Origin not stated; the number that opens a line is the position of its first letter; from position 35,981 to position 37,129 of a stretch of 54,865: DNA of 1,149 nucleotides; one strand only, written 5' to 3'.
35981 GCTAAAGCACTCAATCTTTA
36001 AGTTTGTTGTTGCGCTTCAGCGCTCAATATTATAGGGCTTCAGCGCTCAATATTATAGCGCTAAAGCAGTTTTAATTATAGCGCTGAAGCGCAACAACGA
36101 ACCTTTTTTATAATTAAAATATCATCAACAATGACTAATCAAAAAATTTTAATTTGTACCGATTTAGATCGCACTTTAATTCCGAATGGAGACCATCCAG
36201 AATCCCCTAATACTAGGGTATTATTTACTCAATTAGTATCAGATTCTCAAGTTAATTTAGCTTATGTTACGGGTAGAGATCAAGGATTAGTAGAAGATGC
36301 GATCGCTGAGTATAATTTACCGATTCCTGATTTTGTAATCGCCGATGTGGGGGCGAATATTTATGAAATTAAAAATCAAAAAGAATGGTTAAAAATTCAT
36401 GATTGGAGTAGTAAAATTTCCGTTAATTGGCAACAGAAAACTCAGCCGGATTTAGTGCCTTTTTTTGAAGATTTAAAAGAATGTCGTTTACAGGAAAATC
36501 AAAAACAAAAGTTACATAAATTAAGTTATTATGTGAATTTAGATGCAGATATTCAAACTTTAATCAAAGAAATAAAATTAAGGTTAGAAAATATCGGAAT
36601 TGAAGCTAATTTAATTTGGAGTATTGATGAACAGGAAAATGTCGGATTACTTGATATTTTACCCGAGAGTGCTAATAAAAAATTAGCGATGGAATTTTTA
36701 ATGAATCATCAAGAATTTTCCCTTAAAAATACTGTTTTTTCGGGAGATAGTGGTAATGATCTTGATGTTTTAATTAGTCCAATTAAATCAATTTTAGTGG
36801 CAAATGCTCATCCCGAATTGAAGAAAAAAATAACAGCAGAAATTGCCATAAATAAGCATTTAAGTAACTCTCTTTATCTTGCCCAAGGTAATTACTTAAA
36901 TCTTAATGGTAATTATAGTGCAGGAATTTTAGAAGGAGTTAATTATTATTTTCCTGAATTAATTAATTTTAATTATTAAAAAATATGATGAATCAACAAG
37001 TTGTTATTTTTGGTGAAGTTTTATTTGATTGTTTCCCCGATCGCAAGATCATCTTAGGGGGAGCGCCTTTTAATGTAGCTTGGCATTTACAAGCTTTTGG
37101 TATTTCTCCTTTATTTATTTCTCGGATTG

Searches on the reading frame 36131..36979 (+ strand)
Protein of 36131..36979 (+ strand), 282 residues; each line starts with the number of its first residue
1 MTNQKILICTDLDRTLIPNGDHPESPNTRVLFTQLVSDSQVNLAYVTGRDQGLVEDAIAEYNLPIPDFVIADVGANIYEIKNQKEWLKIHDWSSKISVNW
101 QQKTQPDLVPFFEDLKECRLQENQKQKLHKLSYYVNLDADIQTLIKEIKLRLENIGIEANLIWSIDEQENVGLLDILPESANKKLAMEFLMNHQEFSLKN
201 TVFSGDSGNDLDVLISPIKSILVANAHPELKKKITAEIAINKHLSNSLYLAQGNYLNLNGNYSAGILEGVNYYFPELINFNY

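Call 72: search_protein_families(library=pfam, proteins=[window:36131-36979:+], max_evalue=0.001)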
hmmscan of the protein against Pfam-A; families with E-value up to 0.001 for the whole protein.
window:36131-36979:+ (282 aa): 2 families
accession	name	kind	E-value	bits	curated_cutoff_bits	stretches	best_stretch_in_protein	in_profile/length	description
PF05116.19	S6PP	-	3.2e-49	168.2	20.3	1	5-273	2-245/247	Sucrose-6F-phosphate phosphohydrolase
PF08282.18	Hydrolase_3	-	3.3e-18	66.8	20.9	1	99-241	113-246/255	haloacid dehalogenase-like hydrolase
